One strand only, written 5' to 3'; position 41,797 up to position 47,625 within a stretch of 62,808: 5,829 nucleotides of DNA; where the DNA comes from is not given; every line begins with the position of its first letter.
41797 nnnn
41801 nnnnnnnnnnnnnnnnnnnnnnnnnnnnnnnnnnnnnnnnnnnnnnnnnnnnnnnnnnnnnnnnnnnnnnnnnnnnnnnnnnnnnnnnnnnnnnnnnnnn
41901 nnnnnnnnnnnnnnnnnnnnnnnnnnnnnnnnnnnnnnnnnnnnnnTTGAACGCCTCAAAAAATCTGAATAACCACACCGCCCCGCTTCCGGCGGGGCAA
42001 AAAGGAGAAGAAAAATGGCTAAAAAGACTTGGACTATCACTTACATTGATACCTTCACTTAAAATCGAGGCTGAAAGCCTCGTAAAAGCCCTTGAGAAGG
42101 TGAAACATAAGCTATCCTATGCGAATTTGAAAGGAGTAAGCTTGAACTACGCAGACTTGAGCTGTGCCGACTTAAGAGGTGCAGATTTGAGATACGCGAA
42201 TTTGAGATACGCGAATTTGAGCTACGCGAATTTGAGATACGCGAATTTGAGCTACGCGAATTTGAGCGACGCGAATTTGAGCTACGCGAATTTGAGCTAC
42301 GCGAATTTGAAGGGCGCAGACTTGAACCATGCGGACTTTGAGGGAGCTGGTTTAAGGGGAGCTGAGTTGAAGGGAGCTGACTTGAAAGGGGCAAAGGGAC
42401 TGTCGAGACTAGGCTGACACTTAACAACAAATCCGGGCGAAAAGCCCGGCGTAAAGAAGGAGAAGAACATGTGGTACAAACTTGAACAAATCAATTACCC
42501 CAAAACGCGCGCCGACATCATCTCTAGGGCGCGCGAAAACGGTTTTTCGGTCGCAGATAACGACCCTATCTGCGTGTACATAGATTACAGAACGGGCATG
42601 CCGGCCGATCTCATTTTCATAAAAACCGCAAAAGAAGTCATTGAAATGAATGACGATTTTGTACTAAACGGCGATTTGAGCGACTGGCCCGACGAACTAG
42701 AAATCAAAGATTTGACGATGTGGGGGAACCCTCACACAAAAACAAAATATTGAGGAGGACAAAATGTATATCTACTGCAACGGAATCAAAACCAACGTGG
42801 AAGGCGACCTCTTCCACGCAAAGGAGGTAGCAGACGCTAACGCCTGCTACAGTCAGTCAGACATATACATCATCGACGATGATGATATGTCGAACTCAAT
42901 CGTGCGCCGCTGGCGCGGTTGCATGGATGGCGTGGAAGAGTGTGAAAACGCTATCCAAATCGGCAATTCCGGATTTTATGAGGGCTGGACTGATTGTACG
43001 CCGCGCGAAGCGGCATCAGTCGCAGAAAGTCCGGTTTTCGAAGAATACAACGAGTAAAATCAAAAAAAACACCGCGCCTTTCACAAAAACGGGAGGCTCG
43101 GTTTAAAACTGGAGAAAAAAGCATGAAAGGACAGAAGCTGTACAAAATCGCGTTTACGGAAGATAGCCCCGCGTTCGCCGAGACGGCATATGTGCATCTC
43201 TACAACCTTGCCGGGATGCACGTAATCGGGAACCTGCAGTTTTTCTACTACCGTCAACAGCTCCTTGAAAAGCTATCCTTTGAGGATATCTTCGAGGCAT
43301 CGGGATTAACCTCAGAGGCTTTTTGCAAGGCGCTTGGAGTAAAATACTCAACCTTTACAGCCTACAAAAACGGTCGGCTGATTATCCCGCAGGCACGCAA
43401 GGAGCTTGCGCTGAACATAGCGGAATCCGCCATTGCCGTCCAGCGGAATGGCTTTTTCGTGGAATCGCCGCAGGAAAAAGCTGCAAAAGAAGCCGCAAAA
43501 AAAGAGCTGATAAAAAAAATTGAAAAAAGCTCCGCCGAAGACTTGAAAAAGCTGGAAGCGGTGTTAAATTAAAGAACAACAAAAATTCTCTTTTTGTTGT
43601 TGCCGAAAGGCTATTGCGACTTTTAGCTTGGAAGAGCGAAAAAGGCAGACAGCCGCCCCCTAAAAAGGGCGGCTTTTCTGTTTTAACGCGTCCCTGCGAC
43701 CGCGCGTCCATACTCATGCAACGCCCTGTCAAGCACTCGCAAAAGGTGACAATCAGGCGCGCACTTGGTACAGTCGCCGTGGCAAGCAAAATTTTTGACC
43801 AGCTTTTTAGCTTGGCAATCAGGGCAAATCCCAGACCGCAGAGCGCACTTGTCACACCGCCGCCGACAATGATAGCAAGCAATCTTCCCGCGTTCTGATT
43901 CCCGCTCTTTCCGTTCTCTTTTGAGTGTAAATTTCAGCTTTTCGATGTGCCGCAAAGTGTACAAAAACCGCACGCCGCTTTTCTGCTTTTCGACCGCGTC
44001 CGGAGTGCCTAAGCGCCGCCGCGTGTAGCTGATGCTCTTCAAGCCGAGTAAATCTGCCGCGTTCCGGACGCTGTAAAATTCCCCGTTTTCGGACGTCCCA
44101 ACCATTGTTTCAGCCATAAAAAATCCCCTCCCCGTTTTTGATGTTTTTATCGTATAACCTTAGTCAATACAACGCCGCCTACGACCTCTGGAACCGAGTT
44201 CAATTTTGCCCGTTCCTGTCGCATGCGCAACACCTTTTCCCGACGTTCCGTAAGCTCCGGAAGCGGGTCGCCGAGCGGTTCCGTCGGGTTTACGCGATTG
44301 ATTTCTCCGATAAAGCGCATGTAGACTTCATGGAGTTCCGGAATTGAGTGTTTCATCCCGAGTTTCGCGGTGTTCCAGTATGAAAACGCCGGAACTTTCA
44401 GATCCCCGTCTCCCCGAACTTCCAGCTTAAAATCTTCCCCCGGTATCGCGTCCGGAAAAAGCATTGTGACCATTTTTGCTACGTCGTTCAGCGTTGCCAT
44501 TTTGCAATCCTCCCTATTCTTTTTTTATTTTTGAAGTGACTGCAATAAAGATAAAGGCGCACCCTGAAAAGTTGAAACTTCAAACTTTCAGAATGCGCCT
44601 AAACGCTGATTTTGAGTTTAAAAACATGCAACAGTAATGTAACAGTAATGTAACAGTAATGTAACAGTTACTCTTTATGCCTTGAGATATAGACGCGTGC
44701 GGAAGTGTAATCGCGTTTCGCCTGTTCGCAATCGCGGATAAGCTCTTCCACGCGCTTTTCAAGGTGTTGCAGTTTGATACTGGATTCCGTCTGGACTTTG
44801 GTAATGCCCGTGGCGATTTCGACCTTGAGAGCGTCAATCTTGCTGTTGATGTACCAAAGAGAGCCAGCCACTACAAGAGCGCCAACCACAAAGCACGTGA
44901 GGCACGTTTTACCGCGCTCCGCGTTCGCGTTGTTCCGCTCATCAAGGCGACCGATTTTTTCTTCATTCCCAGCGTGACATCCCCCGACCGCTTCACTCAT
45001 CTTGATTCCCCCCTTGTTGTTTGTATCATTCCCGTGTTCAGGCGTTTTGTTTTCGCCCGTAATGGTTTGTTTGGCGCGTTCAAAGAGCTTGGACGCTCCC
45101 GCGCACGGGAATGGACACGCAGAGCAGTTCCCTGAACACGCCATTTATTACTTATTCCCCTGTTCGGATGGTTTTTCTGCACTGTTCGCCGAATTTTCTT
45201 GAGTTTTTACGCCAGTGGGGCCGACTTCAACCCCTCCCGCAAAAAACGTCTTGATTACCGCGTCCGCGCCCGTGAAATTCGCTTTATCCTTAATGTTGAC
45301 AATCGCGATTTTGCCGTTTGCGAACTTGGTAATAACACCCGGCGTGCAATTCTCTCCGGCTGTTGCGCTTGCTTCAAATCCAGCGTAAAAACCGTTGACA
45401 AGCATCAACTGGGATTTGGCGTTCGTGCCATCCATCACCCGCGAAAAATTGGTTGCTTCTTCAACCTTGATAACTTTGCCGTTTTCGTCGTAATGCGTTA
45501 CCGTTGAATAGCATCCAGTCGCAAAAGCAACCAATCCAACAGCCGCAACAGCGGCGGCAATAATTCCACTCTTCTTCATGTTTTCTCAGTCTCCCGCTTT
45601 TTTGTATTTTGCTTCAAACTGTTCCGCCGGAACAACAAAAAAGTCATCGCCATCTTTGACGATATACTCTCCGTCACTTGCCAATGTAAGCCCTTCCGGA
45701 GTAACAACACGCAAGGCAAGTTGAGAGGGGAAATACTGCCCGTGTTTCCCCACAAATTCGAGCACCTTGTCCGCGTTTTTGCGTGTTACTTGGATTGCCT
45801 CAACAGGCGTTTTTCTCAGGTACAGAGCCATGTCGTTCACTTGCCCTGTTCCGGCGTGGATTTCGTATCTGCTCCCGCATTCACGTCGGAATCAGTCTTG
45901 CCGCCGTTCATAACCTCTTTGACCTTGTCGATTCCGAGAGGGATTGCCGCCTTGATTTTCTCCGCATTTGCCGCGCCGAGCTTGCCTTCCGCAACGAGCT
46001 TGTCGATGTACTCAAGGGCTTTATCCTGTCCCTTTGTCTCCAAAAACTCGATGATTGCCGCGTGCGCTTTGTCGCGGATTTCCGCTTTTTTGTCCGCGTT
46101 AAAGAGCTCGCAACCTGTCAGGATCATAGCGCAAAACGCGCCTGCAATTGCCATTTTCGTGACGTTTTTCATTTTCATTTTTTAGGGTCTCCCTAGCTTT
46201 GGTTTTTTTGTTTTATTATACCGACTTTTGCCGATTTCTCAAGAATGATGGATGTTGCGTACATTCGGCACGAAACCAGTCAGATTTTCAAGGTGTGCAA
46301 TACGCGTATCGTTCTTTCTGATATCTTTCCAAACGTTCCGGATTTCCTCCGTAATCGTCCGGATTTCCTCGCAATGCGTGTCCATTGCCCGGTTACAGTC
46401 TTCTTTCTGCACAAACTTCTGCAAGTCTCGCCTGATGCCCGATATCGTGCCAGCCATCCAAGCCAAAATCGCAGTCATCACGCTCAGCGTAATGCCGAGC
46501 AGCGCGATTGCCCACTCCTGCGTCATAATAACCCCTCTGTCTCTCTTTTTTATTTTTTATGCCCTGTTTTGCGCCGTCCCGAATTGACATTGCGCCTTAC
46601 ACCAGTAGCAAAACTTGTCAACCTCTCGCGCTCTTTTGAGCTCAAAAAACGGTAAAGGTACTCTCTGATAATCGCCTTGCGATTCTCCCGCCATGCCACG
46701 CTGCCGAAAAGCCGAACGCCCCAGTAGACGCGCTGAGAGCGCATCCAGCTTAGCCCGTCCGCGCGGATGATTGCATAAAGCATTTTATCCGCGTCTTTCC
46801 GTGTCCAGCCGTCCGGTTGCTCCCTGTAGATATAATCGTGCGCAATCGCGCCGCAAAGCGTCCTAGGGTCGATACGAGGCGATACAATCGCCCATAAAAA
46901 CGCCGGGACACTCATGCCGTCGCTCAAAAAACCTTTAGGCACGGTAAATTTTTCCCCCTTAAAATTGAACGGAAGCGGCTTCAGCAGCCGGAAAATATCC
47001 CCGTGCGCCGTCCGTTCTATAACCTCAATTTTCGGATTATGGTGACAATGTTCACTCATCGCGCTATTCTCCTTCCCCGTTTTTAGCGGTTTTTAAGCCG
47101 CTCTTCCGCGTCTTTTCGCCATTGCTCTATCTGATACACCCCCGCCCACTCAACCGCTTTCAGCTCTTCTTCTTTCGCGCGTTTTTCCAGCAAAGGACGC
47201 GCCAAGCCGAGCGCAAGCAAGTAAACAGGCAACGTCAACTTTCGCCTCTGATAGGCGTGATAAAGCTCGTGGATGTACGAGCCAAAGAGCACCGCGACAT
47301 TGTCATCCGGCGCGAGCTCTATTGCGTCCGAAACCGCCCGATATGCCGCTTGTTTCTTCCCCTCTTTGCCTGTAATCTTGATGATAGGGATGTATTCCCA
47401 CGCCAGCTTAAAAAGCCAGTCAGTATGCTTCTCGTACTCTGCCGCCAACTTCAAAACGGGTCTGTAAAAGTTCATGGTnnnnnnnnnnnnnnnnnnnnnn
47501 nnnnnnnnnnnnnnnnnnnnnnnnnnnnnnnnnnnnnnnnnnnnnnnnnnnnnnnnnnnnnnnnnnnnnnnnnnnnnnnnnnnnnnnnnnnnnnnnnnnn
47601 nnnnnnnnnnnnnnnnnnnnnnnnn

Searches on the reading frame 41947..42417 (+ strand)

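Call 5: search_protein_families(library=pfam, proteins=[window:41947-42417:+], max_evalue=0.1)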
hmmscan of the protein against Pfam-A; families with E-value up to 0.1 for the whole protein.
window:41947-42417:+ (156 aa): 6 families
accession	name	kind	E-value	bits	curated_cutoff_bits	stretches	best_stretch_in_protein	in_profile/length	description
PF00805.28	Pentapeptide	-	2.2e-31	107.5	20.2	3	89-127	1-39/40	Pentapeptide repeats (8 copies)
PF13599.13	Pentapeptide_4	-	8.6e-10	39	38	2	95-148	12-65/78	Pentapeptide repeat region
PF13576.12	Pentapeptide_3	-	1e-07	32.5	27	1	107-149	2-47/48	Pentapeptide repeats (9 copies)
PF25296.1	Decapeptide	-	3.9e-07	30.3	45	2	86-149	7-70/74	Decapeptide repeat region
PF06403.16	Lamprin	-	0.0013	19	34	1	88-135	41-90/91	Lamprin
PF03883.20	H2O2_YaaD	-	0.092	12.7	29.6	0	35-115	24-102/236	Peroxide stress protein YaaA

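Call 6: search_protein_families(library=phrogs, proteins=[window:41947-42417:+], max_evalue=0.1)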
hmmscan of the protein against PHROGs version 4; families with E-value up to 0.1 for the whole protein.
window:41947-42417:+ (156 aa): 10 families
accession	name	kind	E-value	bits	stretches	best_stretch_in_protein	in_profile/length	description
phrog_7713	-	unknown function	6.3e-24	84.7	2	101-149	27-75/103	-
phrog_923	-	unknown function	9.1e-21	74.3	1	46-148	784-888/990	-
phrog_31265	-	unknown function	7.2e-20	73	1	56-149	51-144/264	-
phrog_15350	-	unknown function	5.3e-15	56.2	1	53-149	148-244/494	-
phrog_31567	-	unknown function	9.5e-12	46.1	3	67-93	46-72/151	-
phrog_12514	-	unknown function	1.6e-09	38.6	1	64-148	134-218/287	-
phrog_30240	-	unknown function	5.6e-08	33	1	62-147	161-246/438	-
phrog_29553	-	unknown function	7e-08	33.1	0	114-127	20-33/63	-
phrog_7653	-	unknown function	2.2e-06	27.3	1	56-144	203-290/782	-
phrog_30081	-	unknown function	0.03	15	0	131-146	6-21/44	-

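Call 27: search_protein_families(library=padloc, proteins=[window:41947-42417:+], max_evalue=0.1)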
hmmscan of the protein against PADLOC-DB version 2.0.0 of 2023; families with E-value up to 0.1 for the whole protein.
window:41947-42417:+ (156 aa): 0 families

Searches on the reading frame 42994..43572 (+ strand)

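Call 5: search_protein_families(library=pfam, proteins=[window:42994-43572:+], max_evalue=0.1)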
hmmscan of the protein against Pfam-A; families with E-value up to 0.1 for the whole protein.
window:42994-43572:+ (192 aa): 2 families
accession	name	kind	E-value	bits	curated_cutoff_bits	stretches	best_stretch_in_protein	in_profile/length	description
PF20432.4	Xre-like-HTH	-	0.0068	17.1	25.8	1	95-143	14-62/63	Antitoxin Xre-like helix-turn-helix domain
PF13560.12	HTH_31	-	0.034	14.9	27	1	101-133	11-43/64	Helix-turn-helix domain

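Call 6: search_protein_families(library=phrogs, proteins=[window:42994-43572:+], max_evalue=0.1)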
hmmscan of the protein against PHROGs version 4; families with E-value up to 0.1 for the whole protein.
window:42994-43572:+ (192 aa): 4 families
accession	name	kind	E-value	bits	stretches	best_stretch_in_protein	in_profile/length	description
phrog_8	-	transcription regulation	0.00023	21.7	1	38-132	110-197/346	transcriptional regulator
phrog_8898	-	unknown function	0.00035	21.2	1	95-130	5-40/70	-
phrog_147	-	transcription regulation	0.0058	18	1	97-129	10-42/100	transcriptional regulator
phrog_29030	-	unknown function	0.032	15.5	0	6-46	5-44/80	-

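Call 27: search_protein_families(library=padloc, proteins=[window:42994-43572:+], max_evalue=0.1)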
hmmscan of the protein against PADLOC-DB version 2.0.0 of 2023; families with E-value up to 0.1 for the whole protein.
window:42994-43572:+ (192 aa): 0 families

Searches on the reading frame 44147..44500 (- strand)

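Call 12: search_protein_families(library=phrogs, proteins=[window:44147-44500:-], max_evalue=0.001)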
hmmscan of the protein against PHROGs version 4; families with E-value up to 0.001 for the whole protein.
window:44147-44500:- (117 aa): 0 families

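Call 23: search_protein_families(library=pfam, proteins=[window:44147-44500:-], max_evalue=0.01)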
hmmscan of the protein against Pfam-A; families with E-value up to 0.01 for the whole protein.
window:44147-44500:- (117 aa): 1 family
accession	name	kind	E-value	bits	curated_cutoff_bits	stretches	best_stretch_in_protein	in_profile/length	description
PF09636.16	XkdW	-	0.00038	20.6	24.6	1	8-44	2-35/57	XkdW protein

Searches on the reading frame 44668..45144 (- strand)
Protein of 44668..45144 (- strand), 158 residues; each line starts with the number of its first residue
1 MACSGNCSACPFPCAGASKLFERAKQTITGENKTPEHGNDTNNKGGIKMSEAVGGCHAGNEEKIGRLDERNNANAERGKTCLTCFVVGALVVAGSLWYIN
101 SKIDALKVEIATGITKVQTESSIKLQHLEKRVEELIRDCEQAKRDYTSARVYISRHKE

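Call 12: search_protein_families(library=phrogs, proteins=[window:44668-45144:-], max_evalue=0.001)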
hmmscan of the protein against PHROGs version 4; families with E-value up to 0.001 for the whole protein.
window:44668-45144:- (158 aa): 1 family
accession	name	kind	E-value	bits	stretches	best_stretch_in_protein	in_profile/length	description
phrog_739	-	lysis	0.00018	22.7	1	84-141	10-66/122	Rz-like spanin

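Call 23: search_protein_families(library=pfam, proteins=[window:44668-45144:-], max_evalue=0.01)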
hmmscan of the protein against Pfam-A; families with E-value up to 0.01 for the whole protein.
window:44668-45144:- (158 aa): 0 families

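Call 26: search_protein_families(library=ncbifam, proteins=[window:44668-45144:-], max_evalue=0.1)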
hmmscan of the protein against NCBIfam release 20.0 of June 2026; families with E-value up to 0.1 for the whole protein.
window:44668-45144:- (158 aa): 1 family
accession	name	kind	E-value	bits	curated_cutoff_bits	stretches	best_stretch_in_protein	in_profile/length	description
TIGR02449.1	TIGR02449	hypoth_equivalog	0.05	13.9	55.4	1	125-145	2-22/65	TIGR02449 family protein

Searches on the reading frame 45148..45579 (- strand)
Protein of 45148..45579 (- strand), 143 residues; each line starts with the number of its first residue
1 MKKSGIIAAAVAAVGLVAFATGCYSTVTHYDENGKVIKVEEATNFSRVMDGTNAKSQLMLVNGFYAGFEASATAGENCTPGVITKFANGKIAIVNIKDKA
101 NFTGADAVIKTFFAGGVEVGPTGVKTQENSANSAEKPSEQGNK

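Call 12: search_protein_families(library=phrogs, proteins=[window:45148-45579:-], max_evalue=0.001)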
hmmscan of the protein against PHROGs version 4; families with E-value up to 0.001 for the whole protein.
window:45148-45579:- (143 aa): 0 families

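Call 23: search_protein_families(library=pfam, proteins=[window:45148-45579:-], max_evalue=0.01)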
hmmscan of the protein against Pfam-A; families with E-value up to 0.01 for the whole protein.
window:45148-45579:- (143 aa): 0 families

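Call 26: search_protein_families(library=ncbifam, proteins=[window:45148-45579:-], max_evalue=0.1)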
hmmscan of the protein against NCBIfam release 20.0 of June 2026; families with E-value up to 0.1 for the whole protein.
window:45148-45579:- (143 aa): 1 family
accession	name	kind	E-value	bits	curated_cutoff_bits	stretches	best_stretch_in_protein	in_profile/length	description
NF040942.2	hypo_ExtJ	equivalog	0.055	13.9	52.5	1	1-45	1-48/77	selenite/tellurite reduction operon protein ExtJ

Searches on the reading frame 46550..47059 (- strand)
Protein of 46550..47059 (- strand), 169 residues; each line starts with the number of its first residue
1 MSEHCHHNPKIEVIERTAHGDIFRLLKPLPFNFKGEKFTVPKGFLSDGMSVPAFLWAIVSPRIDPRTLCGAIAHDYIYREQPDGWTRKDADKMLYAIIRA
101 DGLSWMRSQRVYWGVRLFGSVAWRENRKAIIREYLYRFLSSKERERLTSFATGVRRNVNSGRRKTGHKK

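Call 12: search_protein_families(library=phrogs, proteins=[window:46550-47059:-], max_evalue=0.001)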
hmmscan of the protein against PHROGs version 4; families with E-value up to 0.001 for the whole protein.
window:46550-47059:- (169 aa): 2 families
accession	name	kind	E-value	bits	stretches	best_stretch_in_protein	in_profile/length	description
phrog_1158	-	tail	2.1e-26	93.8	1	19-128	20-136/205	tail assembly chaperone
phrog_6098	-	unknown function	2.1e-05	25.8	1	73-127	23-75/78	-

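Call 23: search_protein_families(library=pfam, proteins=[window:46550-47059:-], max_evalue=0.01)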
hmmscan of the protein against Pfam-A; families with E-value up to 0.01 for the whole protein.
window:46550-47059:- (169 aa): 1 family
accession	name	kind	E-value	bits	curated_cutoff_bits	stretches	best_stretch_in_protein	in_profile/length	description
PF07087.16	DUF1353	-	7.6e-15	54.7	22.5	1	24-115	2-91/91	Protein of unknown function (DUF1353)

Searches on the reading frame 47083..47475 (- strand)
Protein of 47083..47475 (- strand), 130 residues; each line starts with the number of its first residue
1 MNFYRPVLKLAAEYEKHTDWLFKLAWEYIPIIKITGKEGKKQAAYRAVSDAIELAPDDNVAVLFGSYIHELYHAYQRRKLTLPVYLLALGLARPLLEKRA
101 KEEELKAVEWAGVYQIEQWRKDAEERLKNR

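Call 12: search_protein_families(library=phrogs, proteins=[window:47083-47475:-], max_evalue=0.001)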
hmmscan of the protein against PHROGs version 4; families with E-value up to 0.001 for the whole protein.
window:47083-47475:- (130 aa): 0 families

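Call 23: search_protein_families(library=pfam, proteins=[window:47083-47475:-], max_evalue=0.01)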
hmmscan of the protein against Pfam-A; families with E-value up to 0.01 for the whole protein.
window:47083-47475:- (130 aa): 1 family
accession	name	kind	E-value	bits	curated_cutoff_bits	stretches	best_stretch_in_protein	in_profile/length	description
PF20573.4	DUF6782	-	0.00024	20.9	27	1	23-117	49-142/241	Putative metallopeptidase family (DUF6782)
